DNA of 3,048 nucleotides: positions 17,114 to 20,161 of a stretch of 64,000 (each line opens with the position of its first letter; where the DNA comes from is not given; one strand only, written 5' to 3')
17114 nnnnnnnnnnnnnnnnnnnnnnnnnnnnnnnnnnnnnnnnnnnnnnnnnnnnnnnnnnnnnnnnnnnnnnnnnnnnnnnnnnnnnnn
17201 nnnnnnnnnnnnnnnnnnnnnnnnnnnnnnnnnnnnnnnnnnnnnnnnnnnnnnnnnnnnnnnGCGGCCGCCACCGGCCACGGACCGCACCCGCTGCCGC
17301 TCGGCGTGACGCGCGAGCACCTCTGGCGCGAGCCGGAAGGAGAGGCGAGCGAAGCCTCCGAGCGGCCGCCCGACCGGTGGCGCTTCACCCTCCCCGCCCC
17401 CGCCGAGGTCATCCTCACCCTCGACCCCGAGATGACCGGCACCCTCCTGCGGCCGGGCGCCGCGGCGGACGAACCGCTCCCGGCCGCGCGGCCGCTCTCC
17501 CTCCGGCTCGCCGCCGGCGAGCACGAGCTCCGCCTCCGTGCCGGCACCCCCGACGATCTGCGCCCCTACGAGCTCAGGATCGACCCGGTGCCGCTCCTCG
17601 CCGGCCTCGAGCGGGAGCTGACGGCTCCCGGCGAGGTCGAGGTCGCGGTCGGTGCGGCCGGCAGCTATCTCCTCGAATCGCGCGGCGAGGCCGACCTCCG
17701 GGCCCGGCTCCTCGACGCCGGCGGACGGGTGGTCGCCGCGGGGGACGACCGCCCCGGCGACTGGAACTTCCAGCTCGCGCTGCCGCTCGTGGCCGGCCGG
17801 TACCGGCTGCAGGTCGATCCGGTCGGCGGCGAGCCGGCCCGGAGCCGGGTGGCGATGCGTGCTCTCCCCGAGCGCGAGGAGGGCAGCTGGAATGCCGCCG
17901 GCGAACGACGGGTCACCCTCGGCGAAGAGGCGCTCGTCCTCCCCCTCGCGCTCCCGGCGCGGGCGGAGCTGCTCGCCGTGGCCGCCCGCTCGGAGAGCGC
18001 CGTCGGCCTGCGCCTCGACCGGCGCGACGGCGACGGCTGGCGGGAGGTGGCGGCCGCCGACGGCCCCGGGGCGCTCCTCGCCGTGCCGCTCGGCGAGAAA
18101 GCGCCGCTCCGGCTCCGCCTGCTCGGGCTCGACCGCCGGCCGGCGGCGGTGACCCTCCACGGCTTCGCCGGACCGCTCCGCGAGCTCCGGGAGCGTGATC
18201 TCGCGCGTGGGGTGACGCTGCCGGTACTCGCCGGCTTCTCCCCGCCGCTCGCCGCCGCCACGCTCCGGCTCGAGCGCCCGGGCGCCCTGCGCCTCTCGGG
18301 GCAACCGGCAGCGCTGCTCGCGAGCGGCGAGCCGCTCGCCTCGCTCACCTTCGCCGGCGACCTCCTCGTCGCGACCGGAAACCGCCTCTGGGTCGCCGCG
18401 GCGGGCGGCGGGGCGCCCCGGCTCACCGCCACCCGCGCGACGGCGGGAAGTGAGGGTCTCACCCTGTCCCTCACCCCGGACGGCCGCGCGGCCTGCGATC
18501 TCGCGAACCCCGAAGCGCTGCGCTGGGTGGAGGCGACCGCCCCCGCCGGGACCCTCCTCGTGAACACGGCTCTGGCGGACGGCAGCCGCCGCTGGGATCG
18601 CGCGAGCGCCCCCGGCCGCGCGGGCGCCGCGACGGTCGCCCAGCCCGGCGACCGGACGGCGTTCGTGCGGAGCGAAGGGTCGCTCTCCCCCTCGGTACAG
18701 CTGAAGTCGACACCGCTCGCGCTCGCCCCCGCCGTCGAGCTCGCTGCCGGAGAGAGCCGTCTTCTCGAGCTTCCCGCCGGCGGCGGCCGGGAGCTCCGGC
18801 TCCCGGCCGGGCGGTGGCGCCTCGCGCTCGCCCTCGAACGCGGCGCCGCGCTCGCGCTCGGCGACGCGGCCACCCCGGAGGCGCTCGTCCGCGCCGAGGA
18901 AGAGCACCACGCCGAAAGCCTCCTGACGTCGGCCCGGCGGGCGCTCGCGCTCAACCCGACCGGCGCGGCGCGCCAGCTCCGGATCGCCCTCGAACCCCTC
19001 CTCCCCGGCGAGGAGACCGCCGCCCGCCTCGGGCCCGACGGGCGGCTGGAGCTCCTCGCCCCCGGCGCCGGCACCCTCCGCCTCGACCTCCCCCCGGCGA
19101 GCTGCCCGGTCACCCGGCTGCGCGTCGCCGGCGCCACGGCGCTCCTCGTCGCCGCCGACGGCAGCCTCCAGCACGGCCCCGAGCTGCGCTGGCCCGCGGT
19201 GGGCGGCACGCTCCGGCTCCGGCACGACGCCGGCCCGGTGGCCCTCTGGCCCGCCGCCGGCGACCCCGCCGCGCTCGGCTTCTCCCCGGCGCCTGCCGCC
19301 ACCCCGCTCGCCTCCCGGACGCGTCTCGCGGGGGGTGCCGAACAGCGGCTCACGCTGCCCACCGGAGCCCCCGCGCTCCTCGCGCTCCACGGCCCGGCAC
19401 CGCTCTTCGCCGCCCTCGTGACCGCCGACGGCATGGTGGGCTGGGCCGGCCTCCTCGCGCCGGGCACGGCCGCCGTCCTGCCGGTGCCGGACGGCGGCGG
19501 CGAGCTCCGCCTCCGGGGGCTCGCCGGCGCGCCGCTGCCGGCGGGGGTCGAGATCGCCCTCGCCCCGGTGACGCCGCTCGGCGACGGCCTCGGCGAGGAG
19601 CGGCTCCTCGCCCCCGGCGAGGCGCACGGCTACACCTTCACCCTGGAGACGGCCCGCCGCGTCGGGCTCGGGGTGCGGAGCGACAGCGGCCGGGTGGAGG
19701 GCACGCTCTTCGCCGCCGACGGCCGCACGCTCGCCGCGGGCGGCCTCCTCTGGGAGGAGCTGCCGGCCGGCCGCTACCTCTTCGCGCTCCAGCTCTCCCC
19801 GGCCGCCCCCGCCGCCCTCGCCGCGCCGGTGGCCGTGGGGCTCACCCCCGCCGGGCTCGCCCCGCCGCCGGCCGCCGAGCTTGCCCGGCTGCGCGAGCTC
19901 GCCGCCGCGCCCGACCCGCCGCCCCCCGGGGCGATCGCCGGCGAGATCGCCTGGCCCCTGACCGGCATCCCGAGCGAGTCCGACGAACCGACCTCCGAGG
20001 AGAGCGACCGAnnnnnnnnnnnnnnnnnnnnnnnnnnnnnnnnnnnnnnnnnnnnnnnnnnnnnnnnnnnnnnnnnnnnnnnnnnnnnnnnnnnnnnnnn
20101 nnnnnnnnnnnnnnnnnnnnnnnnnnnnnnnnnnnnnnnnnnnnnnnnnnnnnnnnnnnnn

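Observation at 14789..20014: Internal ~100-aa modules with recurring [PA]GxYx[LV] signature in the giant protein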

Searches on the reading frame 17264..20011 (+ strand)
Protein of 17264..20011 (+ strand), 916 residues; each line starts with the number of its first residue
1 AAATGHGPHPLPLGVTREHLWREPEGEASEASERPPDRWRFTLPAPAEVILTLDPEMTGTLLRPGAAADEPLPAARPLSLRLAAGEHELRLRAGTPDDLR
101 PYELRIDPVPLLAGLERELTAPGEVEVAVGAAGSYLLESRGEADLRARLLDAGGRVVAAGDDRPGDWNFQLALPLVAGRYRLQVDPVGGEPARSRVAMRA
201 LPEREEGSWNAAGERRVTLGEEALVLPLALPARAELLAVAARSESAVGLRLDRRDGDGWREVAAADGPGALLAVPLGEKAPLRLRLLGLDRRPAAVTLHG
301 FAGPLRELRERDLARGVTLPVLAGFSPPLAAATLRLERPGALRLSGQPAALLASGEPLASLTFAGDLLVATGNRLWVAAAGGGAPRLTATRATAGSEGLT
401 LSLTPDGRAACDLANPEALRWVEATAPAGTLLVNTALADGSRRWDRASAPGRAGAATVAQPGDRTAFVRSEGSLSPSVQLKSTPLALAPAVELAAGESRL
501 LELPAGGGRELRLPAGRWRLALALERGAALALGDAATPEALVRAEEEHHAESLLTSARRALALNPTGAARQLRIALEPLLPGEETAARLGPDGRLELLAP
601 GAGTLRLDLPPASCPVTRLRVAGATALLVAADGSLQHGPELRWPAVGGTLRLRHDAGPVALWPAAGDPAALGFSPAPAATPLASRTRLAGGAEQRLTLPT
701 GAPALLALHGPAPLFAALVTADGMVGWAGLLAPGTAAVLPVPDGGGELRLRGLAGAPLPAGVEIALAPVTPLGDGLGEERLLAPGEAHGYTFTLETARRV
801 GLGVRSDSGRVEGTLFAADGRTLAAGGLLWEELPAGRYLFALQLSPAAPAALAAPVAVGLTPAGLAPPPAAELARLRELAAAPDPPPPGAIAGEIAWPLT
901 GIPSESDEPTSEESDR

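Call 42: predict_structure(alignment_id=A4)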
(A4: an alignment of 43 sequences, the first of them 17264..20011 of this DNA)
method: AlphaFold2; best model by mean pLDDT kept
length: 916 residues; sequences in the alignment: 43
mean_pLDDT: 88.6   pTM: 0.79
mean pLDDT of the five models: 88.6, 87.4, 86.8, 86.6, 86.3
residues with pLDDT >= 90: 640; 70-90: 196; 50-70: 47; < 50: 33
segments of 3 or more residues with pLDDT < 50: 890-916
pLDDT, mean of each block of 10 residues (from residue 1): 76 93 72 84 95 90 80 81 94 87 94 95 94 92 88 83 67 91 87 92 95 94 95 96 95 89 93 91 94 95 97 95 94 95 86 93 92 94 88 96 90 95 93 77 90 94 94 80 97 95 97 95 98 93 95 96 98 94 69 87 94 81 95 92 93 95 86 87 92 91 91 94 91 91 91 92 94 94 94 92 93 92 91 93 92 95 62 75 58 42 39 33
secondary structure, 60 per line:
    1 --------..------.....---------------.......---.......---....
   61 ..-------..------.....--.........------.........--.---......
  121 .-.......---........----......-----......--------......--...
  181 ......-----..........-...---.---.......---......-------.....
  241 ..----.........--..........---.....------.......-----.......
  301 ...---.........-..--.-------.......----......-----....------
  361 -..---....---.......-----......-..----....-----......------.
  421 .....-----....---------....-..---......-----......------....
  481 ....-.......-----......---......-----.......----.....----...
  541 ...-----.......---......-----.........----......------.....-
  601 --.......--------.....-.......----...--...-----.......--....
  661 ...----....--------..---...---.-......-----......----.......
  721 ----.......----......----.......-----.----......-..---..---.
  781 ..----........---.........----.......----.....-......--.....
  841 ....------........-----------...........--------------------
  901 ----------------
elements in order (helices of 4 or more, strands of 3 or more residues): E17-21 E37-43 E47-53 E57-62 E78-82 E85-93 E100-108 E115-121 E123-129 E133-140 E145-150 E156-161 E170-175 E178-186 E192-201 E203-205 E213-219 E223-228 E236-242 E247-255 E258-267 E271-275 E282-288 E294-303 E307-309 H310-315 E329-335 E340-345 E351-354 E367-370 E374-380 E386-391 E399-402 E408-413 E420-425 E431-434 H444-447 E454-459 E465-470 E477-484 E486-492 E498-503 E507-512 E518-524 E529-533 E538-543 E549-555 E559-564 E570-578 H583-587 E595-599 E603-609 E618-622 E624-630 E635-637 E640-642 E648-654 E657-663 H668-671 E685-687 E693-698 E704-709 E714-720 E725-731 E736-741 E746-752 E763-768 E780-782 E787-794 E798-806 E811-817 E822-826 E828-833 E836-844 E851-858 H870-880

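Call 46: find_related_loci(query=A4, collection=genome_contigs, flank=10000)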
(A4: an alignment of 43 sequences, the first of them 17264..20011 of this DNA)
Query A4 (916 aa) in genome_contigs; peptide patterns used: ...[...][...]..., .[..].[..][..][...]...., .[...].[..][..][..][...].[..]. (x = any residue, [..] = any of these).
362 stretches matched a pattern; 206 encode a relative of the query (tblastn E <= 1e-3); the best 80 are kept; 80 distinct loci.
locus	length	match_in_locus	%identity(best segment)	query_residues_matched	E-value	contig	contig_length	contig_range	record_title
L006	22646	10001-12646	59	4-879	0e+0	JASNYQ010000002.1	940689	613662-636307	MAG: Thermoanaerobaculia bacterium isolate ACID-4 HKU-EGSB-ACID-4_2, whole genome shotgun sequence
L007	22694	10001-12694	39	5-893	3e-108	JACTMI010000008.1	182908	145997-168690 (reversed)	MAG: Acidobacteria bacterium isolate BJ1 scaffold_93, whole genome shotgun sequence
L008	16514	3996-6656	39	4-885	1e-104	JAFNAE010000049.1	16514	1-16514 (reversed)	MAG: Acidobacteria bacterium isolate CTSoil_010 scaffold_1384, whole genome shotgun sequence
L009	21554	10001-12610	38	4-846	1e-100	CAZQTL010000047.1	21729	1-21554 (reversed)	MAG TPA_asm: uncultured Thermoanaerobaculia bacterium isolate SRP189682_co1_248 genome assembly, contig: NODE_4236_lengt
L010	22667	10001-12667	38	2-893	2e-100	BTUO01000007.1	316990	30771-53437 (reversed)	MAG: Acidobacteriota bacterium AMX-MBFR-36 DNA, sequence07, whole genome shotgun sequence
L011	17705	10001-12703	36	4-851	2e-97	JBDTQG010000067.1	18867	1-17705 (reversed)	MAG: Thermoanaerobaculia bacterium isolate cluster3_bin.216 NODE_10540_length_18867_cov_8.264193, whole genome shotgun s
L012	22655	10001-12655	36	4-842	3e-95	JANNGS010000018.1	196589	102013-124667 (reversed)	MAG: Thermoanaerobaculia bacterium isolate SOY_6_C_metabat_392 SOY_6_C_k141_4646203, whole genome shotgun sequence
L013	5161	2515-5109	37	5-842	5e-94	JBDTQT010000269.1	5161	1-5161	MAG: Thermoanaerobaculia bacterium isolate cluster3_bin.229 NODE_90974_length_5161_cov_8.154720, whole genome shotgun se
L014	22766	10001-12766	35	4-893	9e-92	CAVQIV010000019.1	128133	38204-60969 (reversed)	MAG: Thermoanaerobaculaceae bacterium isolate MFD10043.bin.2.76 genome assembly, contig: contig_57393, whole genome shot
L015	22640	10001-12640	36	5-888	2e-91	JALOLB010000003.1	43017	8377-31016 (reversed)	MAG: Thermoanaerobaculaceae bacterium isolate Prado014 scaffold_535, whole genome shotgun sequence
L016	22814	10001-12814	36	5-893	6e-90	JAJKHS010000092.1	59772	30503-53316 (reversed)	MAG: Thermoanaerobaculum sp. isolate b48_HoplandSoilSeptJan k101_4974854, whole genome shotgun sequence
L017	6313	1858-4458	32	5-875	1e-88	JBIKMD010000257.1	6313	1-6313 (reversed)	MAG: Myxococcota bacterium isolate ME2014-08-29_3300036719_group5_bin99 Rohwer_bin1501_scaffold_22421_c1, whole genome s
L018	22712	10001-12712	36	5-868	9e-88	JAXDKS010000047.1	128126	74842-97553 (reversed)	MAG: Acidobacteriota bacterium isolate BP_60 scaffold_100310, whole genome shotgun sequence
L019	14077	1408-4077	35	4-850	1e-87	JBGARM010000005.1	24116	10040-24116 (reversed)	MAG: Thermoanaerobaculia bacterium isolate MAG_AAO_AS.69 AAOAS-69_NODE_5_length_24116_cov_3.483714, whole genome shotgun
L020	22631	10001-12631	32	5-868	3e-86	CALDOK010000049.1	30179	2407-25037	MAG TPA_asm: uncultured proteobacterium isolate ERR2206791_bin.36_CONCOCT_v1.1_MAG genome assembly, contig: ERZ890953.27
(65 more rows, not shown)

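Call 75: fold_search(model_id=the predicted structure, library=pdb)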
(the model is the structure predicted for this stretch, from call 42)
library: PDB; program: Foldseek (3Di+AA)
matches with E <= 10: 1546; with E <= 0.001: 68
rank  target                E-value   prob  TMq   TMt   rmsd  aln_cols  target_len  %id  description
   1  8zi4_A                4.2e-07  1.00  0.11  0.15  29.4       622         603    8  Cryo-EM structure of wtEP-trypsinogen (released 2025-05-21)
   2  4ziq                  5.0e-07  0.60  0.07  0.05  35.7      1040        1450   10  Crystal structure of trypsin activated alpha-2-macroglobulin from Escherichia coli. (released 2015-06-10)
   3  5a42                  1.7e-06  0.41  0.07  0.05  36.5      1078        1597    9  Cryo-EM single particle 3D reconstruction of the native conformation of E. coli alpha-2-macroglobulin (ECAM) (released 2015-07-29)
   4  4u4j                  2.3e-06  0.44  0.07  0.05  37.0      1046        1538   11  Crystal structure of Salmonella alpha-2-macroglobulin mutant Y1175G (released 2014-09-17)
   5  8ziy_A                3.2e-06  0.97  0.09  0.13  29.7       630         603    8  trypsinogen-EP-E574A (released 2025-05-21)
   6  8h3u_A                3.4e-06  0.98  0.11  0.14  23.9       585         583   10  Inhibitor-bound EP, polyA model (released 2022-11-23)
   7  4u48                  3.7e-06  0.41  0.07  0.05  36.7      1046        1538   11  Crystal structure of Salmonella alpha-2-macroglobulin (released 2014-09-17)
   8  2qql_A                3.9e-06  1.00  0.11  0.16  25.7       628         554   10  Neuropilin-2 a1a2b1b2 Domains in Complex with a Semaphorin-Blocking Fab (released 2007-11-20)
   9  2qqk_A                5.9e-06  1.00  0.09  0.14  19.4       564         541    8  Neuropilin-2 a1a2b1b2 Domains in Complex with a Semaphorin-Blocking Fab (released 2007-11-20)
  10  5iku                  6.2e-06  1.00  0.11  0.35  14.2       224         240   12  Crystal structure of the Hathewaya histolytica ColG tandem collagen-binding domain s3as3b in the presence of calcium at  (released 2017-03-15)
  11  4lo8_A                6.5e-06  1.00  0.10  0.29  15.3       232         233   11  HA70(D3)-HA17 (released 2013-10-30)
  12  3pvm_B                7.1e-06  0.44  0.09  0.08  33.7      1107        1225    8  Structure of Complement C5 in Complex with CVF (released 2011-01-19)
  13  4lo7_A                7.5e-06  1.00  0.10  0.31  15.1       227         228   10  HA70(D3)-HA17-HA33 (released 2013-10-30)
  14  4lo7_E                7.5e-06  1.00  0.10  0.31  15.1       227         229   10  HA70(D3)-HA17-HA33 (released 2013-10-30)
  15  9u62_E                9.9e-06  0.38  0.08  0.06  34.5      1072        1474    9  AP pathways C3 convertase C3bBbP and C3 complex (released 2026-01-14)
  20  7s63_A                3.0e-05  0.21  0.07  0.05  39.9      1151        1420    8  Native-form oocyte/egg Alpha-2-Macroglobulin (A2Moo) tetramer (released 2022-01-05)
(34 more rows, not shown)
